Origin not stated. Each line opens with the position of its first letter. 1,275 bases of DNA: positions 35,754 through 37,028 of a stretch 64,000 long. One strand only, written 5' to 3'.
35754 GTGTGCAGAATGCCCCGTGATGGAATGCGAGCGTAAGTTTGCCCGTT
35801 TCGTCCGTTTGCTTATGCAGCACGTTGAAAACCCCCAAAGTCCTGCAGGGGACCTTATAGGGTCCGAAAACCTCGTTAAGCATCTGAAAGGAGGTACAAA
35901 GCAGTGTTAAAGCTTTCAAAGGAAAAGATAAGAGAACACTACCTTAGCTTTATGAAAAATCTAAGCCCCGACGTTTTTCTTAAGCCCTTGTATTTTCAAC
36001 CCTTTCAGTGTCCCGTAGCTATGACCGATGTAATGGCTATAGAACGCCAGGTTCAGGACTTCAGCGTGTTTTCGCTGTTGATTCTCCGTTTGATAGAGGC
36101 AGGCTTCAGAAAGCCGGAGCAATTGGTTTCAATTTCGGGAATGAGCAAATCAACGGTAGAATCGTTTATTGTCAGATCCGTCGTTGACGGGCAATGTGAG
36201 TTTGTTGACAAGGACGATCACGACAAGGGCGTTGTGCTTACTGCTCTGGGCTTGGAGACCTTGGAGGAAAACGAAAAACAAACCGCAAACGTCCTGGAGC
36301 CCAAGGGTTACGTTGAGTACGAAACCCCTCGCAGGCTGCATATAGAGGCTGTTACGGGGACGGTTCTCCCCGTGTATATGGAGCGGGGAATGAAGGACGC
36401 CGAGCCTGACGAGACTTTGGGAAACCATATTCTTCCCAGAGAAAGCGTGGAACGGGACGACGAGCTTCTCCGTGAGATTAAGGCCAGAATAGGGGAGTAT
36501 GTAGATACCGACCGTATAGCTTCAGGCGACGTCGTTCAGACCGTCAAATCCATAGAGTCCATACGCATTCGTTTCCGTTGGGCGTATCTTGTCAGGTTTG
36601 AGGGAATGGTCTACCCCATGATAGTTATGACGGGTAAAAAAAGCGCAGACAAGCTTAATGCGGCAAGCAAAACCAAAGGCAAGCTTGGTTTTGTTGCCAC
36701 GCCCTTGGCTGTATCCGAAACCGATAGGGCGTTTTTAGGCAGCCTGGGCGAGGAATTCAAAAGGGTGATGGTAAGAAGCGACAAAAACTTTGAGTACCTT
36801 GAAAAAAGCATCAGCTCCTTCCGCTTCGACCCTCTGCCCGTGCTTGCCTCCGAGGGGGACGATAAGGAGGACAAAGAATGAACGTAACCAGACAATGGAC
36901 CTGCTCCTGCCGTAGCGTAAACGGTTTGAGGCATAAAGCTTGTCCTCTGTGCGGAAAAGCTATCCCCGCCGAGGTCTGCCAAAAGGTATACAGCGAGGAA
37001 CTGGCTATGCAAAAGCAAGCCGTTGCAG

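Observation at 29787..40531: Ten-gene pseudokinase / kinase / SF1-helicase / wHTH / membrane-protein operon: candidate undescribed defence (conflict) system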

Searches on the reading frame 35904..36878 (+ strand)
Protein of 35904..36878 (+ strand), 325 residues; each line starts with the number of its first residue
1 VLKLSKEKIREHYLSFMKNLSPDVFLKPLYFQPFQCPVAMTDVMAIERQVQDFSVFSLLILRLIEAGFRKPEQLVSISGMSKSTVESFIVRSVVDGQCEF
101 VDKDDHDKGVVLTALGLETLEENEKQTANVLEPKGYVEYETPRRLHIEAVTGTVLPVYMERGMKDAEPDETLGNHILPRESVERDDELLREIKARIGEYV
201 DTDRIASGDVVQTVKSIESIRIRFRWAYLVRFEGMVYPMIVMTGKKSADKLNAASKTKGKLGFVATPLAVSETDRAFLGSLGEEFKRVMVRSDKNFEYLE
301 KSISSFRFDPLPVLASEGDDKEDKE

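Call 3: search_protein_families(library=pfam, proteins=[window:35904-36878:+], max_evalue=0.1)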
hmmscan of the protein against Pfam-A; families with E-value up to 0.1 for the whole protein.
window:35904-36878:+ (325 aa): 1 family
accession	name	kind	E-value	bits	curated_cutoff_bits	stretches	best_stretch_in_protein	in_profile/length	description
PF24409.1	wHTH-PRTase_assc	-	0.013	15.9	27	1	58-123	1-58/83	wHTH-PRTase associated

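Call 4: search_protein_families(library=padloc, proteins=[window:35904-36878:+], max_evalue=0.1)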
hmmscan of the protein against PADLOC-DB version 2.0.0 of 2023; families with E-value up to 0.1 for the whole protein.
window:35904-36878:+ (325 aa): 1 family
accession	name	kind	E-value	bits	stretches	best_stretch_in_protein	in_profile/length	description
PDLC03922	MkoB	-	1.5e-08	32.4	1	37-225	11-197/610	-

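Call 6: search_protein_families(library=ncbifam, proteins=[window:35904-36878:+], max_evalue=0.1)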
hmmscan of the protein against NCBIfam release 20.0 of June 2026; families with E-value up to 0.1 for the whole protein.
window:35904-36878:+ (325 aa): 0 families

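Call 23: find_homologous_proteins(query=window:35904-36878:+, max_evalue=0.001)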
Query window:35904-36878:+ (325 aa): 10 proteins with E <= 0.001 among 3468 candidates.
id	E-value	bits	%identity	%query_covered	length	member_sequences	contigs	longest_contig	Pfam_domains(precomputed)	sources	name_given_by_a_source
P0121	7.7e-209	710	100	100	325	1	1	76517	-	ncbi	-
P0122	6.4e-106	372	54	96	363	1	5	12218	-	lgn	-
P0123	8.6e-96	339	51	94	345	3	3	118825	-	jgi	-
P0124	6.2e-81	290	48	93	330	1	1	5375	-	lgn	-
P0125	2.8e-76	275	47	93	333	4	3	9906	-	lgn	-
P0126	1.5e-60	223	44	87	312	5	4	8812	-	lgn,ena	-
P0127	1.1e-58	217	41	91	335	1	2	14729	-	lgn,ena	-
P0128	1.8e-56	210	40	90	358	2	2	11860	-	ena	-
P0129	1.0e-54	204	42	87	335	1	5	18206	-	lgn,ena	-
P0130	4.9e-54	202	40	90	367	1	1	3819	-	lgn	-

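Call 31: search_solved_structures(query=A1, max_evalue=1, show_alignments=1)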
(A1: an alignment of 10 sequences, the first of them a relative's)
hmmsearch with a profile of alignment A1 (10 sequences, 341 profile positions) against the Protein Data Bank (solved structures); distinct sequences matched with E-value up to 1: 2.
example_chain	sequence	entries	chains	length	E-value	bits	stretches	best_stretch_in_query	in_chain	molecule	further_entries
6hiv_A3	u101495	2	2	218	0.57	12.5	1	249-323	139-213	uL30m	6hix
6yxx_A3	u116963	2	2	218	0.69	12.2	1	249-323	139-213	uL30m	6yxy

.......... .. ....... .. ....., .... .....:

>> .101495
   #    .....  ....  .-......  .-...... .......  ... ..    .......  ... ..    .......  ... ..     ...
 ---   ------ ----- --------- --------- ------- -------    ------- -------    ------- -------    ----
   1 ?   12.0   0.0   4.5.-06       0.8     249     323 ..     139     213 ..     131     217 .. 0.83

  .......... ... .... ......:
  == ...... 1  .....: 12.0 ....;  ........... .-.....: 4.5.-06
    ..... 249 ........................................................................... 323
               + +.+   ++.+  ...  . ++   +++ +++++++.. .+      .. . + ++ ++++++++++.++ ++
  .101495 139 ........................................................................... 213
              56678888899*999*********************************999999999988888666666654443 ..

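Call 36: predict_structure(alignment_id=A1)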
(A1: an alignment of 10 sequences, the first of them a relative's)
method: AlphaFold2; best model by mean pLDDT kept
length: 325 residues; sequences in the alignment: 10
mean_pLDDT: 68.2   pTM: 0.55
mean pLDDT of the five models: 68.2, 68.0, 65.4, 62.3, 60.7
residues with pLDDT >= 90: 6; 70-90: 156; 50-70: 108; < 50: 55
segments of 3 or more residues with pLDDT < 50: 166-182, 204-208, 246-261, 315-325
pLDDT, mean of each block of 10 residues (from residue 1): 66 82 80 76 66 73 88 87 83 62 70 81 64 54 65 67 51 37 60 67 50 66 75 89 55 44 67 90 75 84 78 47 33
secondary structure, 60 per line:
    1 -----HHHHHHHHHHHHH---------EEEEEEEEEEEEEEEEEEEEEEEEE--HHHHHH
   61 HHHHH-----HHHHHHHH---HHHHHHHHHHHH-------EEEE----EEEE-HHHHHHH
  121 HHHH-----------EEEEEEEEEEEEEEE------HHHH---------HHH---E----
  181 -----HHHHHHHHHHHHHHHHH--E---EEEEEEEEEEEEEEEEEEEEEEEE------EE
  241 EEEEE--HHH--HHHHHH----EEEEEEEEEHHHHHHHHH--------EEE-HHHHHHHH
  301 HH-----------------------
elements in order: H6-18 E28-52 H55-65 H71-78 H82-93 E101-104 E109-112 H114-124 E136-150 H157-160 H186-202 E209-232 E239-245 H253-258 E263-271 H272-280 E289-291 H293-302

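Call 38: search_protein_representatives(alignment_id=A1)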
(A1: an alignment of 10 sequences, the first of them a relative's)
Query: 10 sequences, 341 profile positions. Proteins with E-value up to 0.001 (for the whole library): 154; up to 1e-10: 58; up to 1e-30: 30. The best 150 are listed.
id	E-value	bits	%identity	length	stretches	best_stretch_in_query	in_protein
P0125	3.5e-149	513.0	-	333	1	1-331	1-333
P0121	2.4e-137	474.1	-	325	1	1-323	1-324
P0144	1.3e-136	471.6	-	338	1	1-327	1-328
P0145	2.9e-124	431.1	-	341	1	1-331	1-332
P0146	2.1e-102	359.2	-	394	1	7-326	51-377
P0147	8.8e-82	291.4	-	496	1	4-333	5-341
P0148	1.1e-80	287.8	-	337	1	13-326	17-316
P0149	2.4e-78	280.1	-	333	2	6-205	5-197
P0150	2.4e-78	280.0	-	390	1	4-332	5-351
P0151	9.7e-77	274.8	-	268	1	122-312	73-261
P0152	2.4e-72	260.4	-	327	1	33-310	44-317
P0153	3.0e-64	233.7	-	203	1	2-205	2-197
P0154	6.3e-64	232.7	-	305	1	32-306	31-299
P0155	1.1e-59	218.7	-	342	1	29-334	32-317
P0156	1.9e-57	211.4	-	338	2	7-243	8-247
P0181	1.4e-19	86.9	-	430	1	7-315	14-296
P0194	1.5e-12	63.7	-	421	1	26-282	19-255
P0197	4.8e-11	58.8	-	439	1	7-316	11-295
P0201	2.9e-10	56.2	-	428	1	7-240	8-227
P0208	4.1e-09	52.4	-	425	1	18-123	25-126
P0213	1.4e-08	50.7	-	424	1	34-278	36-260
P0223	5.0e-08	48.9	-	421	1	23-280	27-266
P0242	2.4e-06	43.3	-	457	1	16-316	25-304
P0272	6.1e-05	38.7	-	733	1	28-306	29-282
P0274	6.4e-05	38.7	-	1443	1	28-122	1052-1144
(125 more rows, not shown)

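Call 39: search_protein_families(library=pfam, proteins=[P0181, P0194, P0197, P0201, P0208, P0213, P0223, P0242, P0272, P0274], max_evalue=0.01)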
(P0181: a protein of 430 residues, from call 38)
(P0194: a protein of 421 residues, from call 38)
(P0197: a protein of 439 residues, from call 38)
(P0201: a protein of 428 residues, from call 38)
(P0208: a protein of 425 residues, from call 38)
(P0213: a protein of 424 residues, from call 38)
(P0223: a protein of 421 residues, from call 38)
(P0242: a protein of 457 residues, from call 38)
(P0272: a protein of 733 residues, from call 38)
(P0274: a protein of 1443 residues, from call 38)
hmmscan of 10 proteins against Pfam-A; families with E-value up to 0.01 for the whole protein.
P0181 (430 aa): 0 families

P0194 (421 aa): 1 family
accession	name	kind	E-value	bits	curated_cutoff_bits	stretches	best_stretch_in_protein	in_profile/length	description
PF24409.1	wHTH-PRTase_assc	-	0.0012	19.2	27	1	52-108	2-57/83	wHTH-PRTase associated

P0197 (439 aa): 1 family
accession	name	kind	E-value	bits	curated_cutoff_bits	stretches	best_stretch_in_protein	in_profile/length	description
PF24409.1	wHTH-PRTase_assc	-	0.0075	16.7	27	0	65-118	3-57/83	wHTH-PRTase associated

P0201 (428 aa): 1 family
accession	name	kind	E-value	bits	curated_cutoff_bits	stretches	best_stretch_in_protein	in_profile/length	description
PF24409.1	wHTH-PRTase_assc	-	2.2e-07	31.2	27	1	59-124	1-66/83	wHTH-PRTase associated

P0208 (425 aa): 2 families
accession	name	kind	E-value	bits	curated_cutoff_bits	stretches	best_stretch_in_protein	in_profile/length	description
PF24409.1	wHTH-PRTase_assc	-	0.004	17.6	27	0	66-125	2-61/83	wHTH-PRTase associated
PF14394.12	DUF4423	-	0.0045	17.2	30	1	76-140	37-101/165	Domain of unknown function (DUF4423)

P0213 (424 aa): 2 families
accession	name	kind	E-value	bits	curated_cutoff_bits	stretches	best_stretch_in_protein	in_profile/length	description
PF24409.1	wHTH-PRTase_assc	-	9.1e-05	22.9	27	1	61-117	2-57/83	wHTH-PRTase associated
PF04492.19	Phage_rep_O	-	0.0079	17.1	28.7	0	73-112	52-91/95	Bacteriophage replication protein O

P0223 (421 aa): 1 family
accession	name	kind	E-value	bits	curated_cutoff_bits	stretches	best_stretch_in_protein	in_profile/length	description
PF24409.1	wHTH-PRTase_assc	-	2.2e-06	28.1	27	1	64-128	3-67/83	wHTH-PRTase associated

P0242 (457 aa): 1 family
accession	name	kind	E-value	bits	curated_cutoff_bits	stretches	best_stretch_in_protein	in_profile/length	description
PF24409.1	wHTH-PRTase_assc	-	1.3e-05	25.5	27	1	69-126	3-60/83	wHTH-PRTase associated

P0272 (733 aa): 1 family
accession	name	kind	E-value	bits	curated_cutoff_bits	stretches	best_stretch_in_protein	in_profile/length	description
PF10318.15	7TM_GPCR_Srh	-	0.007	15.9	26.3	1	536-645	146-254/302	Serpentine type 7TM GPCR chemoreceptor Srh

P0274 (1443 aa): 15 families
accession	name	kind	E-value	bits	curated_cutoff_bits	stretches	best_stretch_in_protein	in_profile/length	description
PF13087.12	AAA_12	-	2.5e-42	145.1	27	1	768-969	1-194/195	AAA domain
PF13086.12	AAA_11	-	2.7e-37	129.4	27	2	368-548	2-191/257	AAA domain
PF01443.25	Viral_helicase1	-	4.1e-09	37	21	0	906-966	172-227/228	Viral superfamily 1 RNA helicase core domain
PF13245.12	AAA_19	-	6.6e-09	36.5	25.1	1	372-431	1-60/134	AAA domain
PF13604.12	AAA_30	-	4.4e-07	30.3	27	1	368-428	2-62/191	AAA domain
PF24409.1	wHTH-PRTase_assc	-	9.7e-06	26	27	1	1083-1142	2-60/83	wHTH-PRTase associated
PF03796.21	DnaB_C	-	2.5e-05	24.2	27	1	372-466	8-103/255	DnaB-like helicase C terminal domain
PF09848.15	SLFN-g3_helicase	-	0.0001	22.2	24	0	383-428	1-47/354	Schlafen group 3, DNA/RNA helicase domain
PF04851.21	ResIII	-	0.001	19.5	22.5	0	367-466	3-114/164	Type III restriction enzyme, res subunit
PF06745.19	ATPase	-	0.0017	18.2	26.6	1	376-420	12-56/231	KaiC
PF13401.12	AAA_22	-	0.0018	19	27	0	382-406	4-28/130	AAA domain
PF13538.12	UvrD_C_2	-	0.0045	17.3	27.4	0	912-966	3-52/52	UvrD-like helicase C-terminal domain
PF25199.1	nSTAND_NTPase5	-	0.0054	17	34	0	378-458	36-117/145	Novel STAND NTPase 5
PF00580.27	UvrD-helicase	-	0.0057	16.8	23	1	369-636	2-200/271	UvrD/REP helicase N-terminal domain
PF02562.22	PhoH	-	0.0071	16.3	27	0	368-428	5-64/205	PhoH-like protein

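Call 40: search_protein_families(library=padloc, proteins=[P0181, P0194, P0197, P0201, P0208, P0213, P0223, P0242, P0272, P0274], max_evalue=0.001)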
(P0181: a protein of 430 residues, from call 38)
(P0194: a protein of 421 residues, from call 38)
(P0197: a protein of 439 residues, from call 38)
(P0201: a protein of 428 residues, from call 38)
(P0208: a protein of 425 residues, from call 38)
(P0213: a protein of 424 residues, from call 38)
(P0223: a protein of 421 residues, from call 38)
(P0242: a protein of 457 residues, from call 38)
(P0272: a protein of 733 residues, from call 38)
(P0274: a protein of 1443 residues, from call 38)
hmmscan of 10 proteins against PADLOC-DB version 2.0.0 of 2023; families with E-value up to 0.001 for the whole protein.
P0181 (430 aa): 1 family
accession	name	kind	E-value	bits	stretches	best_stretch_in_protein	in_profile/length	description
PDLC03922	MkoB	-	2.8e-07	28.2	1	42-217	8-199/610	-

P0194 (421 aa): 1 family
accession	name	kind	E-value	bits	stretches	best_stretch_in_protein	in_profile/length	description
PDLC03922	MkoB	-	3e-12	44.6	1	24-146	5-134/610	-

P0197 (439 aa): 1 family
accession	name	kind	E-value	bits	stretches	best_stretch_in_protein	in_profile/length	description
PDLC03922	MkoB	-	5.4e-08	30.5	1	39-211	8-196/610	-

P0201 (428 aa): 3 families
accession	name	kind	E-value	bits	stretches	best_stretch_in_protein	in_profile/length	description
PDLC03922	MkoB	-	1.9e-13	48.6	1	34-195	7-187/610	-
PDLC02933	PRTase_III-A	-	0.0003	18.5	1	59-123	287-351/368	-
PDLC03923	MkoB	-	0.00052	17.1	1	38-101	18-82/454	-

P0208 (425 aa): 1 family
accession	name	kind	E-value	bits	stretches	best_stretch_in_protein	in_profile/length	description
PDLC03922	MkoB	-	2.1e-08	31.9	1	41-225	8-205/610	-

P0213 (424 aa): 2 families
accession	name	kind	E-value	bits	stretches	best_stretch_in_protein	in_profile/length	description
PDLC03922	MkoB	-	3.4e-11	41.1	1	33-205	5-187/610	-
PDLC02933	PRTase_III-A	-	0.00048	17.8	0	59-127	286-347/368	-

P0223 (421 aa): 1 family
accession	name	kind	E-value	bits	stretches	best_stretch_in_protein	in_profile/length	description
PDLC03922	MkoB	-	2.3e-10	38.4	1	37-185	7-167/610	-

P0242 (457 aa): 2 families
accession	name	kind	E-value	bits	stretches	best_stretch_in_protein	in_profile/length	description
PDLC03922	MkoB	-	9e-05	19.9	1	40-209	5-169/610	-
PDLC01848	CARF3--CARF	-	0.00096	16.9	0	50-118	124-190/197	-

P0272 (733 aa): 1 family
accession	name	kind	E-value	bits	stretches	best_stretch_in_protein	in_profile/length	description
PDLC03922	MkoB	-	5.3e-10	37.2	1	35-181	8-167/610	-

P0274 (1443 aa): 8 families
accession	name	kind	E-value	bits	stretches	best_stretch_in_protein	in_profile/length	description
PDLC03920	MkoA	-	1.3e-111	372.7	1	65-998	350-1099/1112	-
PDLC03921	MkoA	-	2.2e-77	259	1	217-972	875-1570/1607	-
PDLC03924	MkoC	-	8.8e-37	124.7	3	859-990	830-965/1136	-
PDLC02895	DpdJ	-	4.1e-12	41.8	1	711-1006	193-490/2112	DpdJ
PDLC03922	MkoB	-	1.2e-11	42.6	1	1057-1175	7-132/610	-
PDLC05009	PDC-S37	-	2.4e-11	40.2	1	700-970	927-1198/1550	-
PDLC02194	Hhe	-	2e-06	23.3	1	698-964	1365-1633/1911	-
PDLC04140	mad8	-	7.7e-06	23.6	1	372-497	16-114/314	mads_8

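Call 42: fold_search(model_id=the predicted structure, library=pdb)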
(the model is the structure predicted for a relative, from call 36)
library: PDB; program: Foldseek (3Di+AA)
matches with E <= 10: 793; with E <= 0.001: 0
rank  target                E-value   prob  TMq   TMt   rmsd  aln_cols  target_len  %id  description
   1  5eeg_B                2.1e-02  1.00  0.16  0.16   4.6        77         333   18  Crystal structure of carminomycin-4-O-methyltransferase DnrK in complex with tetrazole-SAH (released 2015-12-23)
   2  2wte_A                2.3e-02  1.00  0.20  0.30   1.9        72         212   21  The structure of the CRISPR-associated protein, Csa3, from Sulfolobus solfataricus at 1.8 angstrom resolution. (released 2010-09-22)
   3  3i53_A                2.6e-02  1.00  0.15  0.15   4.6        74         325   18  Crystal structure of an O-methyltransferase (NcsB1) from neocarzinostatin biosynthesis in complex with S-adenosyl-L-ho (released 2009-09-01)
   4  5eeg_A                2.6e-02  1.00  0.16  0.16   4.4        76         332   22  Crystal structure of carminomycin-4-O-methyltransferase DnrK in complex with tetrazole-SAH (released 2015-12-23)
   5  3i58_A                2.6e-02  1.00  0.16  0.16   5.4        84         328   17  Crystal structure of an O-methyltransferase (NcsB1) from neocarzinostatin biosynthesis in complex with S-adenosyl-L-ho (released 2009-09-01)
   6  7oy1_B                2.9e-02  1.00  0.15  0.14   4.6        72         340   19  DnrK mutant RTCR (released 2022-07-13)
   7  3i53_B                2.9e-02  1.00  0.16  0.17   5.4        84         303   17  Crystal structure of an O-methyltransferase (NcsB1) from neocarzinostatin biosynthesis in complex with S-adenosyl-L-ho (released 2009-09-01)
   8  2yr2_A                3.3e-02  1.00  0.18  0.40   3.4        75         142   23  Crystal Structure of the Hypothetical regulator from Sulfolobus tokodaii (released 2007-10-02)
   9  4wxh_A                3.3e-02  1.00  0.15  0.15   4.7        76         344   21  Carminomycin-4-O-methyltransferase (DnrK) variant (298Ser insert) in complex with S-adenosyl-L-homocysteine (SAH) and  (released 2015-07-29)
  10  6pcp_B                3.5e-02  1.00  0.19  0.44   2.6        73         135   16  Mechanism for regulation of DNA binding of Bordetella bronchiseptica BpsR by 6-hydroxynicotinic acid (released 2019-11-06)
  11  9lac_A                3.5e-02  1.00  0.15  0.15   4.7        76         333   21  Comparative analysis of functions and catalytic mechanisms of methyltransferases involved in anthracycline biosynthesi (released 2026-01-07)
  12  7pgj                  3.7e-02  1.00  0.15  0.15   4.7        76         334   21  Chimeric carminomycin-4-O-methyltransferase (DnrK) with regions from 10-decarboxylate TamK and 10-hydroxylase RdmB, toge (released 2022-08-24)
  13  7phf_A                3.9e-02  1.00  0.16  0.15   4.6        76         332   21  Chimeric carminomycin-4-O-methyltransferase (DnrK) with regions from 10-hydroxylase RdmB and 10-decarboxylase TamK (released 2022-09-07)
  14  7phf_C                4.1e-02  1.00  0.16  0.15   4.6        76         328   21  Chimeric carminomycin-4-O-methyltransferase (DnrK) with regions from 10-hydroxylase RdmB and 10-decarboxylase TamK (released 2022-09-07)
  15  7kk0                  4.4e-02  1.00  0.19  0.43   2.6        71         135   24  Crystal structure of the MarR family transcriptional regulator from Variovorax paradoxus bound to Catechol (released 2021-12-01)
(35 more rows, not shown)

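Call 51: find_related_loci(query=A1, collection=genome_contigs, flank=10000)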
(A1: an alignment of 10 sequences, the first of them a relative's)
Query A1 (325 aa) in genome_contigs; peptide patterns used: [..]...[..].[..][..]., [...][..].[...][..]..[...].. (x = any residue, [..] = any of these).
16 stretches matched a pattern; 5 encode a relative of the query (tblastn E <= 1e-3); 5 distinct loci.
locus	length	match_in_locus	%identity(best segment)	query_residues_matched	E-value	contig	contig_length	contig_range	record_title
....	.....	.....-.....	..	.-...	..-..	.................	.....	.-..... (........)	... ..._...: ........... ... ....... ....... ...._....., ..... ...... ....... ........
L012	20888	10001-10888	41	5-309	9e-65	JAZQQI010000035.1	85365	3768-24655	MAG: Lachnospiraceae bacterium isolate T1900045236_TH20190006.MAGScoT_cleanbin_000032 SGB_5475_k141_3124033, whole genom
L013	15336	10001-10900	38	2-308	9e-63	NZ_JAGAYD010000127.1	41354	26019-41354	MAG: Butyrivibrio sp. isolate RGIG8880 Water_deer_Omasum-5__c74847, whole genome shotgun sequence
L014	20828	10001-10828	41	26-309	7e-63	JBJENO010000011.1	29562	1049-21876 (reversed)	MAG: Acetatifactor sp. isolate PUUB15_bin.066 NODE_1253_length_29562_cov_11.973938, whole genome shotgun sequence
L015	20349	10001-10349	47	155-308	7e-17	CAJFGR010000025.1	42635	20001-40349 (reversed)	uncultured Ruminococcus sp. isolate Chicken_15_mag_173 genome assembly, contig: MAGpy_11413_15_idba_bin_173_fascaffold_2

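Call 69: search_dna_similar(query=window:35904-36878:+, collection=plasmids, mode=protein, max_evalue=0.001, max_rows=15)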
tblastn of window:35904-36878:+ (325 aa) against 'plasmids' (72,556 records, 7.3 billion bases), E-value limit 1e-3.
No match.

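Call 70: search_dna_similar(query=window:35904-36878:+, collection=phages, mode=protein, max_evalue=0.001, max_rows=15)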
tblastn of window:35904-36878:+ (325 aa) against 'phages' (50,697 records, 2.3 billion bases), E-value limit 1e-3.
No match.

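Call 71: find_encoding_contigs(protein=P0201, flank=8000, max_places=2)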
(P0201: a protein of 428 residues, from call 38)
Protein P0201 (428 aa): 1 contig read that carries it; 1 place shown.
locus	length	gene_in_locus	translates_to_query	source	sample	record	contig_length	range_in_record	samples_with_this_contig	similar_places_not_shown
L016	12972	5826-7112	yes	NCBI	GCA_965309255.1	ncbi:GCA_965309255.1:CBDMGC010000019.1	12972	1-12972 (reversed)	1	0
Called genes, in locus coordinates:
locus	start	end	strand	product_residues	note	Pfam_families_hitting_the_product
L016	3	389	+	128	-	?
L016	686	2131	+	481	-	-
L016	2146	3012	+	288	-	PF00069:Pkinase, PF07714:PK_Tyr_Ser-Thr, PF01636:APH (faint), PF01633:Choline_kinase (weak)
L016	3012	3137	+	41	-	-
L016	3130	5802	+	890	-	PF13086:AAA_11, PF13245:AAA_19, PF13604:AAA_30 (faint), PF13087:AAA_12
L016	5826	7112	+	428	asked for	PF24409:wHTH-PRTase_assc (weak)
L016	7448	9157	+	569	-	PF00501:AMP-binding, PF13193:AMP-binding_C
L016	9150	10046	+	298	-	PF00198:2-oxoacid_dh (weak)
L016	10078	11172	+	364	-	PF00291:PALP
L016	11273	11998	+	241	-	PF13354:Beta-lactamase2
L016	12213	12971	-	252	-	?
